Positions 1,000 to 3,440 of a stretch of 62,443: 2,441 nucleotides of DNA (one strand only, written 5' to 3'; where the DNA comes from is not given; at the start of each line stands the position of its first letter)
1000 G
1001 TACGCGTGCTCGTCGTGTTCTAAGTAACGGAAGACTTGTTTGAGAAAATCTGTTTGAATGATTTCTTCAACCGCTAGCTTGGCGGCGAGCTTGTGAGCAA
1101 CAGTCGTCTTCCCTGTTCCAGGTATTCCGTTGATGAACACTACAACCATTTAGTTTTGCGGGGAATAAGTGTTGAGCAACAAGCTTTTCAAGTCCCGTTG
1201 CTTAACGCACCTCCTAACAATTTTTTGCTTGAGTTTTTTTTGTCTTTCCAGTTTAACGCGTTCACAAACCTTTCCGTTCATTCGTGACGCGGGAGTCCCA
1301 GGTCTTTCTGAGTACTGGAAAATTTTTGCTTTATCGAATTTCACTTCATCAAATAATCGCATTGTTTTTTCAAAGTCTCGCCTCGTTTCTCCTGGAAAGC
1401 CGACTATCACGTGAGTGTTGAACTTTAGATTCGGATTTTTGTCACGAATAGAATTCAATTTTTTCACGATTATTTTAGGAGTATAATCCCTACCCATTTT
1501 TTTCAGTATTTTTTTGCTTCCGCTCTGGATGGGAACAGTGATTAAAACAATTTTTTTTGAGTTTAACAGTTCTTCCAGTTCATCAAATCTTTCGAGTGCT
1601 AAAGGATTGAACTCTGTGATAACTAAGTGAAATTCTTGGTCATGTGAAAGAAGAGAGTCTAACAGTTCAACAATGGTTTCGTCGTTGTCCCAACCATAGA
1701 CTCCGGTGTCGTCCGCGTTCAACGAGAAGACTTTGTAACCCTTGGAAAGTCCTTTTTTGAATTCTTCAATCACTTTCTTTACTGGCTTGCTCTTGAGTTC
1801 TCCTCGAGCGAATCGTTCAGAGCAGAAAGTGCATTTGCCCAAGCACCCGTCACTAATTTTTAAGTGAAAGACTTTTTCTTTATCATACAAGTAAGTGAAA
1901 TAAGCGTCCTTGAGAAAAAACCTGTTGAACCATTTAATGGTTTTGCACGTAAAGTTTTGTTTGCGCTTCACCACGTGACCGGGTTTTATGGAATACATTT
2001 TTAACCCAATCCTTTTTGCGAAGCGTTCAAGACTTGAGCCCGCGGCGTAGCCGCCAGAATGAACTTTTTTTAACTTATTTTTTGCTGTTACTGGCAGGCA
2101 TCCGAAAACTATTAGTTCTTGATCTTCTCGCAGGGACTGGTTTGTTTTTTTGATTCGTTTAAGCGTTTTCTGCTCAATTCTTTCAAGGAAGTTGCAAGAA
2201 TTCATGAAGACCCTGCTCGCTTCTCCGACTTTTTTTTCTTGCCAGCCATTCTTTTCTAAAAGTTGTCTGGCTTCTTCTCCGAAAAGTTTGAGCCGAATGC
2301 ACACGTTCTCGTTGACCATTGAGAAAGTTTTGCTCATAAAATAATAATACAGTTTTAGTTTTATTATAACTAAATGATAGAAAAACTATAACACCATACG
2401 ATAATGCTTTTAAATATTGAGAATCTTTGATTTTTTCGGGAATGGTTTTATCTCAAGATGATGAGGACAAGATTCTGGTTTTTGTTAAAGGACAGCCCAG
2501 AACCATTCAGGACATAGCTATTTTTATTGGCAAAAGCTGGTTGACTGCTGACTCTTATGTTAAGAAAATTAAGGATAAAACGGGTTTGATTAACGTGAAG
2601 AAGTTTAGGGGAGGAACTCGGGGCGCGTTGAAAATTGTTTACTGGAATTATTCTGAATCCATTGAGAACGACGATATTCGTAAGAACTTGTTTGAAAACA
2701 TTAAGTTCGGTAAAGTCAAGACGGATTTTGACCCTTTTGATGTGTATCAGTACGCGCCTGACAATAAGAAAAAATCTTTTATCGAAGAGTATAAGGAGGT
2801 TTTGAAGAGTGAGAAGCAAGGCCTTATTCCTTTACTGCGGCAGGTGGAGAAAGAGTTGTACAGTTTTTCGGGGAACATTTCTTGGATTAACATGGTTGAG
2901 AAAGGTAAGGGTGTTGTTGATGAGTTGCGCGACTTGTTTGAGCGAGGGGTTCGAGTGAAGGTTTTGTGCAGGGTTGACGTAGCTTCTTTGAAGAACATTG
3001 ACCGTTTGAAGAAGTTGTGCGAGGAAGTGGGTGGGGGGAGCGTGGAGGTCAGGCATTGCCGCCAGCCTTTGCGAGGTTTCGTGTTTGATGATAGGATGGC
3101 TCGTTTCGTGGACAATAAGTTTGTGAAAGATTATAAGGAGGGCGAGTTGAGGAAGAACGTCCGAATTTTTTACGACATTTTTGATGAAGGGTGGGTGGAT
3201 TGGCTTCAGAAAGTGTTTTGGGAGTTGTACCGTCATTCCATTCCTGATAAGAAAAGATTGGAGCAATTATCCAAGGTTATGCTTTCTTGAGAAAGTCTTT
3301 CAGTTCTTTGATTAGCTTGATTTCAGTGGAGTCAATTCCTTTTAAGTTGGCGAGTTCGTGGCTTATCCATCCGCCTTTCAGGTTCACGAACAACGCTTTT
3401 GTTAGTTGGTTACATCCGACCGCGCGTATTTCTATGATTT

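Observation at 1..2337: Operon of a methylthiotransferase, a P-loop kinase and a nucleotidyltransferase: possible unknown tailoring pathway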

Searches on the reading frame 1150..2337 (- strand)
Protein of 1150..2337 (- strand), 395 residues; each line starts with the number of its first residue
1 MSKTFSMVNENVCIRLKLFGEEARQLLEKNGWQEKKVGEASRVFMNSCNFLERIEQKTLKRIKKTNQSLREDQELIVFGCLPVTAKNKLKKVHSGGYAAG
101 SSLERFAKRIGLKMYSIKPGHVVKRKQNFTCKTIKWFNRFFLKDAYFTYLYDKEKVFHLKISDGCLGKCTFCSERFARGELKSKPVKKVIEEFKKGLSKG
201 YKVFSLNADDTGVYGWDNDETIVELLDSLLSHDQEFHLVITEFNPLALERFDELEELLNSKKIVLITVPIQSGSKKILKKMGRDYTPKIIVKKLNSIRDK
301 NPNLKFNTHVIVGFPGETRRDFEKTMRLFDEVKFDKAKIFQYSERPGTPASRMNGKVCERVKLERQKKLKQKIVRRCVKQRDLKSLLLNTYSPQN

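Call 3: search_protein_families(library=pfam, proteins=[window:1150-2337:-], max_evalue=0.1)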
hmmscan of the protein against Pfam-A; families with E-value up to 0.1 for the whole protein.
window:1150-2337:- (395 aa): 2 families
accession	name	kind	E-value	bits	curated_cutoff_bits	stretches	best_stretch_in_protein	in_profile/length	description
PF04055.27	Radical_SAM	-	1.4e-20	74.5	29.5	1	160-328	2-165/166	Radical SAM superfamily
PF00919.26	UPF0004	-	7.1e-09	36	27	1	23-92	19-89/98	Uncharacterized protein family UPF0004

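Call 4: search_protein_families(library=ncbifam, proteins=[window:1150-2337:-], max_evalue=0.1)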
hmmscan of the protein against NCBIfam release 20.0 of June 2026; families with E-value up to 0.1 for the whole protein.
window:1150-2337:- (395 aa): 34 families (the best 25 are shown)
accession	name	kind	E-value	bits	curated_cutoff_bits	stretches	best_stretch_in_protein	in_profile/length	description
TIGR00089.1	TIGR00089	subfamily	2.6e-71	240.7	251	1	23-373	19-359/429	MiaB/RimO family radical SAM methylthiotransferase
TIGR01578.1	MiaB-like-B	hypoth_equivalog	1.2e-58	198.9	314.7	1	25-371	21-350/421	tRNA (N(6)-L-threonylcarbamoyladenosine(37)-C(2))-methylthiotransferase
TIGR01579.1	MiaB-like-C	equivalog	5.1e-56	190.7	357.05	1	21-375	14-361/416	tRNA (N(6)-L-threonylcarbamoyladenosine(37)-C(2))-methylthiotransferase MtaB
TIGR01125.1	TIGR01125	equivalog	3.3e-51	174.7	356.95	1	21-381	17-364/432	30S ribosomal protein S12 methylthiotransferase RimO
TIGR01574.1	miaB-methiolase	equivalog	1.4e-48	166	355.3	1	23-379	19-372/437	tRNA (N6-isopentenyl adenosine(37)-C2)-methylthiotransferase MiaB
NF010916.0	PRK14336.1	equivalog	9.9e-28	97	606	1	159-376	128-347/418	tRNA (N6-isopentenyl adenosine(37)-C2)-methylthiotransferase MiaB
TIGR04014.1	B12_SAM_MJ_0865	equivalog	1.5e-20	73.5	360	1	163-353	167-357/434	methyl-coenzyme M reductase glutamine C-methyltransferase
TIGR04013.1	B12_SAM_MJ_1487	hypoth_equivalog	1.6e-17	63.4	251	1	74-361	72-364/382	TIGR04013 family B12-binding domain/radical SAM domain-containing protein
TIGR01212.1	TIGR01212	equivalog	2.9e-10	39.8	180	1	167-345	38-218/302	tRNA modification radical SAM protein MnmL/YtqA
NF038361.1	rSAM_Sden_1168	equivalog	1.5e-09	37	575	1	138-348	264-467/560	Sden_1168 family B12-binding radical SAM P-methyltransferase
TIGR04479.1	bcpD_PhpK_rSAM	subfamily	6.3e-08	31.4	600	1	155-340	240-417/504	PhpK family radical SAM P-methyltransferase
TIGR04072.2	rSAM_ladder_B12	equivalog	3.6e-07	29.2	360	1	105-343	132-358/443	lipid biosynthesis B12-binding/radical SAM protein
TIGR03471.1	HpnJ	equivalog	5.7e-07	28.8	577.6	1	153-348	194-381/472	hopanoid biosynthesis associated radical SAM protein HpnJ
TIGR03975.1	rSAM_ocin_1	subfamily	7.3e-07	28.1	281.85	1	168-332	277-430/606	RiPP maturation radical SAM C-methyltransferase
TIGR03994.1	rSAM_HemZ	equivalog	9e-07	28.4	321.4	1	256-343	191-277/401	coproporphyrinogen dehydrogenase HemZ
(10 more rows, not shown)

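Call 6: find_homologous_proteins(query=window:1150-2337:-)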
Query window:1150-2337:- (395 aa): 6682 proteins with E <= 0.001 among 8000 candidates; the best 120 are listed.
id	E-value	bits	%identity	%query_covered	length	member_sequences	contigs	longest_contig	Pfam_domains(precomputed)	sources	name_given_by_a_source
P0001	7.7e-254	859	98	100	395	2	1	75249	PF04055.28,PF00919.27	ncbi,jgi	-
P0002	1.2e-138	480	54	96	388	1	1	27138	PF04055.28,PF00919.27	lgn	-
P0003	1.3e-123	431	50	98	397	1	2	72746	PF04055.28,PF00919.27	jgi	jgi:MiaB/RimO family radical SAM methylthiotransferase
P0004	7.0e-122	425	51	98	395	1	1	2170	PF04055.28,PF00919.27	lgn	-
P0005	5.5e-121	422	49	98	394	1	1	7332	PF04055.28,PF00919.27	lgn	-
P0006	3.7e-116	406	48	99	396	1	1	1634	PF04055.28,PF00919.27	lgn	-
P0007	8.9e-116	405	47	98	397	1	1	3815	PF04055.28,PF00919.27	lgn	-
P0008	1.5e-115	404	48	98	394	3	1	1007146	PF04055.28,PF00919.27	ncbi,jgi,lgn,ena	ncbi:MAG: radical SAM protein [Candidatus Woesearchaeota archaeon]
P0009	1.9e-113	397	46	99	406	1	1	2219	PF04055.28,PF00919.27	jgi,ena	-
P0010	5.1e-113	396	47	99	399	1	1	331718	PF04055.28,PF00919.27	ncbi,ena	-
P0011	1.3e-111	391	50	93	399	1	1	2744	PF04055.28,PF00919.27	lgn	-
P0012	4.8e-111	389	47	98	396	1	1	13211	PF04055.28,PF00919.27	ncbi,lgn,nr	ncbi:MAG: radical SAM protein [Candidatus Nealsonbacteria bacterium]|nr:radical SAM protein [Candida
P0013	2.2e-110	387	47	98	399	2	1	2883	PF04055.28,PF00919.27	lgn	-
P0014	1.2e-108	382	48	94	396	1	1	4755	PF04055.28,PF00919.27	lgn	-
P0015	1.5e-108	381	45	94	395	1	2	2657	PF04055.28,PF00919.27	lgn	-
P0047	3.3e-54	202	36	90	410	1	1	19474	PF04055.28,PF00919.27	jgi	-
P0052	2.0e-47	180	31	93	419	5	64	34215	PF04055.28,PF00919.27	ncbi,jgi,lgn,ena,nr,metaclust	ncbi:radical SAM protein [Candidatus Woesearchaeota archaeon]|jgi:threonylcarbamoyladenosine tRNA me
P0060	6.1e-44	169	33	85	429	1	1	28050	PF04055.28,PF00919.27,PF01938.27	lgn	-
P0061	1.5e-42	164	33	91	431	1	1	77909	PF04055.28,PF00919.27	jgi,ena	-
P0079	1.5e-34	138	34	84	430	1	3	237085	PF04055.28,PF00919.27,PF18693.8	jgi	-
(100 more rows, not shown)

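Call 7: find_encoding_contigs(protein=P0001, flank=8000, max_places=3)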
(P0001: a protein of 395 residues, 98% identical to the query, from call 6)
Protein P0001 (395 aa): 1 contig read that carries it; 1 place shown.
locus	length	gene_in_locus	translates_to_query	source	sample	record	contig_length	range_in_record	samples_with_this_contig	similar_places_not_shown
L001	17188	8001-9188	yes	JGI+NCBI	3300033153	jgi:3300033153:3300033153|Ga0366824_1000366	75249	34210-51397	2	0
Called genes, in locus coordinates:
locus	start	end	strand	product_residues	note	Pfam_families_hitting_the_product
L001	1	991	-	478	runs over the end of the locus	PF01139:RtcB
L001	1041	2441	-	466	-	PF00004:AAA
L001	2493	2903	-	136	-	PF01951:Archease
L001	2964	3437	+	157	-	PF13489:Methyltransf_23, PF07021:MetW, PF13847:Methyltransf_31, PF08241:Methyltransf_11, PF08242:Methyltransf_12 (weak), PF13649:Methyltransf_25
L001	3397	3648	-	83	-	-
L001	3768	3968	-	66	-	-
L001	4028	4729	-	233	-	PF08241:Methyltransf_11 (weak)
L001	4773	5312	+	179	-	-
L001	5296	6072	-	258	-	PF00561:Abhydrolase_1, PF12146:Hydrolase_4, PF12697:Abhydrolase_6, PF03096:Ndr (weak), PF03959:FSH1, PF00756:Esterase (weak)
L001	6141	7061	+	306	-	PF01380:SIS, PF10432:bact-PGI_C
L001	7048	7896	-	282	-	-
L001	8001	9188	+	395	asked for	PF00919:UPF0004, PF04055:Radical_SAM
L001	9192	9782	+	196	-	PF03266:NTPase_1 (faint), PF13207:AAA_17 (faint), PF13238:AAA_18, PF13671:AAA_33 (weak), PF20720:nSTAND3 (weak)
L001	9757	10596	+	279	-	-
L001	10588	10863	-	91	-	-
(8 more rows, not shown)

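Call 8: find_encoding_contigs(protein=P0008, flank=8000, max_places=3)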
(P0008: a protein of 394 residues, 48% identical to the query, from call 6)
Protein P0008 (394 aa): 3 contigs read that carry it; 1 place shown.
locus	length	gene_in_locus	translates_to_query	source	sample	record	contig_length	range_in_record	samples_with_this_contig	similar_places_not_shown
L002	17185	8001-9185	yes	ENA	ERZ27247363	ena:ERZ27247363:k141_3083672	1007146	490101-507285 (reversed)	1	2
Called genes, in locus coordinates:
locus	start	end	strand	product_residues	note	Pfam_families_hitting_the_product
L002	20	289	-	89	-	-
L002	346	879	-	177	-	PF00520:Ion_trans (weak)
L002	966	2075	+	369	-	PF05958:tRNA_U5-meth_tr, PF03602:Cons_hypoth95 (weak)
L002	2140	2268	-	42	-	-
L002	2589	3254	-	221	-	PF01866:Diphthamide_syn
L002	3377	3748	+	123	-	PF01176:eIF-1a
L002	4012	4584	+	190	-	-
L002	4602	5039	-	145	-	PF01252:Peptidase_A8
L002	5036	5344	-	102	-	-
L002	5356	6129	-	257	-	-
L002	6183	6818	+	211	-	PF01066:CDP-OH_P_transf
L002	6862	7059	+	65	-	PF13187:Fer4_9 (faint), PF12797:Fer4_2 (weak), PF12837:Fer4_6 (weak), PF14697:Fer4_21 (weak), PF00037:Fer4 (weak), PF13459:Fer4_15, PF13370:Fer4_13, PF12838:Fer4_7 (weak)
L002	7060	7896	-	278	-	-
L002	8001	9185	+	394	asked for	PF00919:UPF0004, PF04055:Radical_SAM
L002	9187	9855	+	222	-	PF13238:AAA_18, PF13671:AAA_33 (faint)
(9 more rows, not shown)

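Call 34: search_protein_families(library=padloc, proteins=[window:1150-2337:-], max_evalue=0.1)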
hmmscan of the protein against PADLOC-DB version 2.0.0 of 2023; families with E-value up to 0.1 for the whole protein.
window:1150-2337:- (395 aa): 1 family
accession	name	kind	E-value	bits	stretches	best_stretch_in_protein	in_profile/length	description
PDLC04689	PDC-M51A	-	0.00086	16.2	1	152-333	180-353/420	-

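Call 39: predict_structure(alignment_id=A2)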
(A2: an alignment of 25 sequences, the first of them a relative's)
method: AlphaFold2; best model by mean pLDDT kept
length: 203 residues; sequences in the alignment: 25
mean_pLDDT: 93.5   pTM: 0.87
mean pLDDT of the five models: 93.5, 92.9, 92.1, 90.6, 89.8
residues with pLDDT >= 90: 163; 70-90: 36; 50-70: 4; < 50: 0
segments of 3 or more residues with pLDDT < 50: none
pLDDT, mean of each block of 10 residues (from residue 1): 96 94 95 97 87 94 98 96 98 98 92 94 98 97 93 87 89 94 94 88 66
secondary structure, 60 per line:
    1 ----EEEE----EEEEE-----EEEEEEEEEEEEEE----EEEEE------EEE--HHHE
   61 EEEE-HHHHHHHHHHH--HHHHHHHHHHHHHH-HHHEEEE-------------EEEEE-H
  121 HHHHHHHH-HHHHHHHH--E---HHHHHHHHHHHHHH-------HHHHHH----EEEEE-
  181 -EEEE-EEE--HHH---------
elements in order: E5-8 E13-17 E23-36 E41-45 E52-54 E60-64 H66-76 H79-92 E97-100 E114-118 H120-128 H130-137 H144-157 H165-170 E175-179 E182-185 E187-189

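Call 42: fold_search(model_id=the predicted structure, library=pdb)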
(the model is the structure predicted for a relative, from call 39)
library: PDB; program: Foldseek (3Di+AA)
matches with E <= 10: 220; with E <= 0.001: 0
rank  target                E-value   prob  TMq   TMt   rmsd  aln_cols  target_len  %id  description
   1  9jx6_D                2.2e-01  0.06  0.15  0.21  17.3       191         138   12  Crystal Structure of wild type Ab-ohrB (released 2024-11-06)
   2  3jcr_Q                2.5e-01  0.33  0.16  0.31   9.5        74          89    9  3D structure determination of the human*U4/U6.U5* tri-snRNP complex (released 2016-03-09)
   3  9dtr_j                4.2e-01  0.41  0.19  0.36   5.6        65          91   14  Structure of the yeast post-catalytic P complex spliceosome at 2.3 Angstrom resolution (released 2024-12-25)
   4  3by7_E                4.4e-01  0.25  0.20  0.42   6.2        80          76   14  CRYSTAL STRUCTURE OF A PROTEIN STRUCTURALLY SIMILAR TO SM/LSM-LIKE RNA-BINDING PROTEINS (JCVI_PEP_1096686650277) FROM  (released 2008-01-29)
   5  4a8e                  4.4e-01  0.04  0.13  0.11  17.0       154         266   12  The structure of a dimeric Xer recombinase from archaea (released 2012-12-05)
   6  5xju_B                4.7e-01  0.30  0.16  0.31   6.0        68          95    9  Crystal Structure of the Gemin2-binding domain of SMN, Gemin2dN39 in Complex with SmD1(1-82)/D2.R61A/F/E/G from Human (released 2018-07-04)
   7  4amq                  5.3e-01  0.13  0.26  0.18  10.7       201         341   15  A Megaviridae Orfan gene encodes a new nucleotidyl transferase (released 2013-03-20)
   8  6v4x_C                6.1e-01  0.35  0.18  0.29   5.0        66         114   12  Cryo-EM structure of an active human histone pre-mRNA 3'-end processing machinery at 3.2 Angstrom resolution (released 2020-02-19)
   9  9l5r_d                6.1e-01  0.23  0.18  0.37   5.6        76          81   10  Cryo-EM structure of the thermophile spliceosome (state ILS) (released 2025-03-12)
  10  5o9z_a                6.5e-01  0.23  0.18  0.36   5.1        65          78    5  Cryo-EM structure of a pre-catalytic human spliceosome primed for activation (B complex) (released 2017-08-16)
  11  3j6d_Y                6.9e-01  0.06  0.17  0.22  19.0       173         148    7  Model of the PrgH-PrgK periplasmic rings (released 2015-01-14)
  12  3jb9_G                7.3e-01  0.28  0.20  0.37   7.5        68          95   13  Cryo-EM structure of the yeast spliceosome at 3.6 angstrom resolution (released 2015-09-23)
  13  3by7_B                8.3e-01  0.21  0.22  0.44   6.4        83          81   12  CRYSTAL STRUCTURE OF A PROTEIN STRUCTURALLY SIMILAR TO SM/LSM-LIKE RNA-BINDING PROTEINS (JCVI_PEP_1096686650277) FROM  (released 2008-01-29)
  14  6qw6_42               8.8e-01  0.33  0.18  0.37   7.8        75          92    7  Structure of the human U5.U4/U6 tri-snRNP at 2.9A resolution. (released 2019-04-17)
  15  5lj3_l                9.4e-01  0.18  0.17  0.33   5.3        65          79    8  Structure of the core of the yeast spliceosome immediately after branching (released 2016-08-03)
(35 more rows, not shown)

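Call 48: search_protein_families(library=ncbifam, proteins=[P0047, P0052, P0060, P0079], max_evalue=1e-40)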
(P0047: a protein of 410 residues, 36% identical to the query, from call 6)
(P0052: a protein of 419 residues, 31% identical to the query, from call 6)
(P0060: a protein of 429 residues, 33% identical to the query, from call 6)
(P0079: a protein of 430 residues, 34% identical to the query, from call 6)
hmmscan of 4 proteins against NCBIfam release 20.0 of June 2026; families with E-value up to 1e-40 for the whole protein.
P0047 (410 aa): 5 families
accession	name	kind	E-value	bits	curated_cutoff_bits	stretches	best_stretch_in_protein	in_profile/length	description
TIGR00089.1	TIGR00089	subfamily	8.7e-69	232.4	251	1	152-394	121-363/429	MiaB/RimO family radical SAM methylthiotransferase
TIGR01579.1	MiaB-like-C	equivalog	4.2e-59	200.9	357.05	1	16-398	10-367/416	tRNA (N(6)-L-threonylcarbamoyladenosine(37)-C(2))-methylthiotransferase MtaB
TIGR01578.1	MiaB-like-B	hypoth_equivalog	1.8e-54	185.1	314.7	1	11-373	8-336/421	tRNA (N(6)-L-threonylcarbamoyladenosine(37)-C(2))-methylthiotransferase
TIGR01125.1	TIGR01125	equivalog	5e-53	180.7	356.95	1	12-389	9-356/432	30S ribosomal protein S12 methylthiotransferase RimO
TIGR01574.1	miaB-methiolase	equivalog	1.1e-48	166.4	355.3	0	135-405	106-382/437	tRNA (N6-isopentenyl adenosine(37)-C2)-methylthiotransferase MiaB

P0052 (419 aa): 5 families
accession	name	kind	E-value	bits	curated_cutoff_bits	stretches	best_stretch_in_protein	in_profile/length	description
TIGR00089.1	TIGR00089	subfamily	1.4e-68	231.7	251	1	192-410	142-359/429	MiaB/RimO family radical SAM methylthiotransferase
TIGR01578.1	MiaB-like-B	hypoth_equivalog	2e-57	194.8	314.7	1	193-407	137-349/421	tRNA (N(6)-L-threonylcarbamoyladenosine(37)-C(2))-methylthiotransferase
TIGR01579.1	MiaB-like-C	equivalog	1.5e-56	192.4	357.05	1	9-408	4-357/416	tRNA (N(6)-L-threonylcarbamoyladenosine(37)-C(2))-methylthiotransferase MtaB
TIGR01125.1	TIGR01125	equivalog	3.9e-55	187.6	356.95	1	4-408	2-355/432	30S ribosomal protein S12 methylthiotransferase RimO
TIGR01574.1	miaB-methiolase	equivalog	6e-43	147.5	355.3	0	183-411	140-367/437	tRNA (N6-isopentenyl adenosine(37)-C2)-methylthiotransferase MiaB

P0060 (429 aa): 6 families
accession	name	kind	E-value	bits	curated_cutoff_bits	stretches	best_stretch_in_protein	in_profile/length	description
TIGR01578.1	MiaB-like-B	hypoth_equivalog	8.2e-129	430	314.7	1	11-428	1-420/421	tRNA (N(6)-L-threonylcarbamoyladenosine(37)-C(2))-methylthiotransferase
TIGR00089.1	TIGR00089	subfamily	5.5e-114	381.3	251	1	11-426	1-429/429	MiaB/RimO family radical SAM methylthiotransferase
TIGR01579.1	MiaB-like-C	equivalog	1.1e-78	265.4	357.05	1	14-415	1-415/416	tRNA (N(6)-L-threonylcarbamoyladenosine(37)-C(2))-methylthiotransferase MtaB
TIGR01574.1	miaB-methiolase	equivalog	1.5e-67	228.5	355.3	1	12-428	2-436/437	tRNA (N6-isopentenyl adenosine(37)-C2)-methylthiotransferase MiaB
TIGR01125.1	TIGR01125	equivalog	3.5e-66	224.1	356.95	1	11-400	1-397/432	30S ribosomal protein S12 methylthiotransferase RimO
NF010916.0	PRK14336.1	equivalog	7.9e-52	176.4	606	1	14-428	6-412/418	tRNA (N6-isopentenyl adenosine(37)-C2)-methylthiotransferase MiaB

P0079 (430 aa): 6 families
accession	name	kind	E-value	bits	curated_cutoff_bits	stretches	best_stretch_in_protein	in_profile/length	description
TIGR01125.1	TIGR01125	equivalog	1.7e-174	581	356.95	1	2-427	1-432/432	30S ribosomal protein S12 methylthiotransferase RimO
TIGR00089.1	TIGR00089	subfamily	4.2e-139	464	251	1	2-427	1-429/429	MiaB/RimO family radical SAM methylthiotransferase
TIGR01574.1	miaB-methiolase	equivalog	3.2e-85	286.8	355.3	1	5-420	4-427/437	tRNA (N6-isopentenyl adenosine(37)-C2)-methylthiotransferase MiaB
TIGR01579.1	MiaB-like-C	equivalog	1.5e-78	264.9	357.05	1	5-389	1-391/416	tRNA (N(6)-L-threonylcarbamoyladenosine(37)-C(2))-methylthiotransferase MtaB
TIGR01578.1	MiaB-like-B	hypoth_equivalog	3.8e-74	250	314.7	1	2-422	1-413/421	tRNA (N(6)-L-threonylcarbamoyladenosine(37)-C(2))-methylthiotransferase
NF010916.0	PRK14336.1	equivalog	2.7e-65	220.8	606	1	7-392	8-379/418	tRNA (N6-isopentenyl adenosine(37)-C2)-methylthiotransferase MiaB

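Call 51: find_encoding_contigs(protein=P0052, flank=5000, max_places=3)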
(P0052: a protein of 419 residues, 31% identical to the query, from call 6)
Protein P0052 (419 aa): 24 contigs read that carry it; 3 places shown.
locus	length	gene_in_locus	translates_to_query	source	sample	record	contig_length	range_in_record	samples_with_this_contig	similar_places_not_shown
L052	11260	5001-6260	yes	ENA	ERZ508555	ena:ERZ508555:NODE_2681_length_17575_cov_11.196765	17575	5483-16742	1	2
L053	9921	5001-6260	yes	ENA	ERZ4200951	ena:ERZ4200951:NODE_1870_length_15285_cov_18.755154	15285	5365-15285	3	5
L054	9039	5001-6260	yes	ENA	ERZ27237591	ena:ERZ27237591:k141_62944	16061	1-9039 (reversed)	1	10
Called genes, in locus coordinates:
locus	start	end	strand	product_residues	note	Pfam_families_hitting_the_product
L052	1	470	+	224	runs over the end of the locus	PF00132:Hexapep, PF25084:LbH_EIF2B (weak), PF25087:GMPPB_C (weak), PF00132:Hexapep, PF14602:Hexapep_2 (weak)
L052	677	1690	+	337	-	PF01209:Ubie_methyltran, PF13847:Methyltransf_31, PF08241:Methyltransf_11, PF08242:Methyltransf_12, PF13649:Methyltransf_25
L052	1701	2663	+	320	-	-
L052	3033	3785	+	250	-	PF04989:RMNT_CmcI, PF13578:Methyltransf_24 (weak)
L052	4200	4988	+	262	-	PF05711:TylF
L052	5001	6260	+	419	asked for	PF00919:UPF0004, PF04055:Radical_SAM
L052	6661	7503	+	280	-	PF00535:Glycos_transf_2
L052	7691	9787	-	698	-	-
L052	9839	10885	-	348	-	-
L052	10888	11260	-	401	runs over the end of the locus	?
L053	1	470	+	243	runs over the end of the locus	PF25084:LbH_EIF2B (weak), PF00132:Hexapep, PF25087:GMPPB_C (weak), PF00132:Hexapep, PF14602:Hexapep_2 (weak)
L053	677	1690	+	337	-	PF01209:Ubie_methyltran, PF13847:Methyltransf_31, PF08241:Methyltransf_11, PF08242:Methyltransf_12, PF13649:Methyltransf_25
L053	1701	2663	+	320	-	-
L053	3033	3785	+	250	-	PF04989:RMNT_CmcI, PF13578:Methyltransf_24 (weak)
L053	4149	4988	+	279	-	PF05711:TylF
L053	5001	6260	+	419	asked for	PF00919:UPF0004, PF04055:Radical_SAM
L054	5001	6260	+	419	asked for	PF00919:UPF0004, PF04055:Radical_SAM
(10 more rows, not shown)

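Call 52: find_encoding_contigs(protein=P0061, flank=5000, max_places=2)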
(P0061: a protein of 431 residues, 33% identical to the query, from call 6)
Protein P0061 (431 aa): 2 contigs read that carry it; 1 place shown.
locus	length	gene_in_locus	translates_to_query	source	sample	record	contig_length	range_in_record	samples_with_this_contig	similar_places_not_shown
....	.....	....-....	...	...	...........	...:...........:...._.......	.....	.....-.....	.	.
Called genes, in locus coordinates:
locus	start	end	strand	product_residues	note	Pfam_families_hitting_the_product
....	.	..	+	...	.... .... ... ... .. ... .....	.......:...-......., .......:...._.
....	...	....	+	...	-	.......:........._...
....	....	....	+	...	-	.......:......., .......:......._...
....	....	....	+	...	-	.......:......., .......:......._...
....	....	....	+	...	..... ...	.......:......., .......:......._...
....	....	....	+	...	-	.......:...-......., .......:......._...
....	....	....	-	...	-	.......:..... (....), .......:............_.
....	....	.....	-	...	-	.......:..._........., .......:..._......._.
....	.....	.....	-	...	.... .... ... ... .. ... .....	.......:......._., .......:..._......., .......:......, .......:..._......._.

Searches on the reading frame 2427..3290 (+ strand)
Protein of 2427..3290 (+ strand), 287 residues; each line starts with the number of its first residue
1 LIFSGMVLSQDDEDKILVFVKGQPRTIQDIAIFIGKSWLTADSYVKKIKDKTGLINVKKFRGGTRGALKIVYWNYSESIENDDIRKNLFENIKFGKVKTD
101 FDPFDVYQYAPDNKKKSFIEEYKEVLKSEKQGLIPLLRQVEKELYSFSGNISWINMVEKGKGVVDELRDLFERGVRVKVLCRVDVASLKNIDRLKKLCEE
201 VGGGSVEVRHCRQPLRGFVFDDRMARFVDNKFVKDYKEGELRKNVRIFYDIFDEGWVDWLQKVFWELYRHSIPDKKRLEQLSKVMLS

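Call 3: search_protein_families(library=pfam, proteins=[window:2427-3290:+], max_evalue=0.1)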
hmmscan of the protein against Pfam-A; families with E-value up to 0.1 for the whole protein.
window:2427-3290:+ (287 aa): 0 families

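Call 4: search_protein_families(library=ncbifam, proteins=[window:2427-3290:+], max_evalue=0.1)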
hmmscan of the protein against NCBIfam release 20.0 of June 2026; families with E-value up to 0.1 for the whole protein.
window:2427-3290:+ (287 aa): 0 families

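Call 34: search_protein_families(library=padloc, proteins=[window:2427-3290:+], max_evalue=0.1)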
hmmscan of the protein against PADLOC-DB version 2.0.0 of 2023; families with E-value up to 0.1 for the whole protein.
window:2427-3290:+ (287 aa): 0 families

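Call 72: search_solved_structures(query=A3, max_evalue=1)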
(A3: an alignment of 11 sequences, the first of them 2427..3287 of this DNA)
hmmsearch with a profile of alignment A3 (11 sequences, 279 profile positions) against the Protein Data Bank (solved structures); distinct sequences matched with E-value up to 1: 4.
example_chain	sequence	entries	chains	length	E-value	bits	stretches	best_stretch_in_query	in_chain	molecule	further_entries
2jua_A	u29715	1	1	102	0.2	14.1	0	120-166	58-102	de novo protein S836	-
5zuv_A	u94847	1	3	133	0.37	13.3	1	6-72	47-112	Spike glycoprotein,Spike glycoprotein,inhibitor EK1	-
3e9u_A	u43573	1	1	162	0.74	12.3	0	38-87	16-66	Na/Ca exchange protein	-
3kuq_A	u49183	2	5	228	0.8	12.2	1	49-129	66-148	Rho GTPase-activating protein 7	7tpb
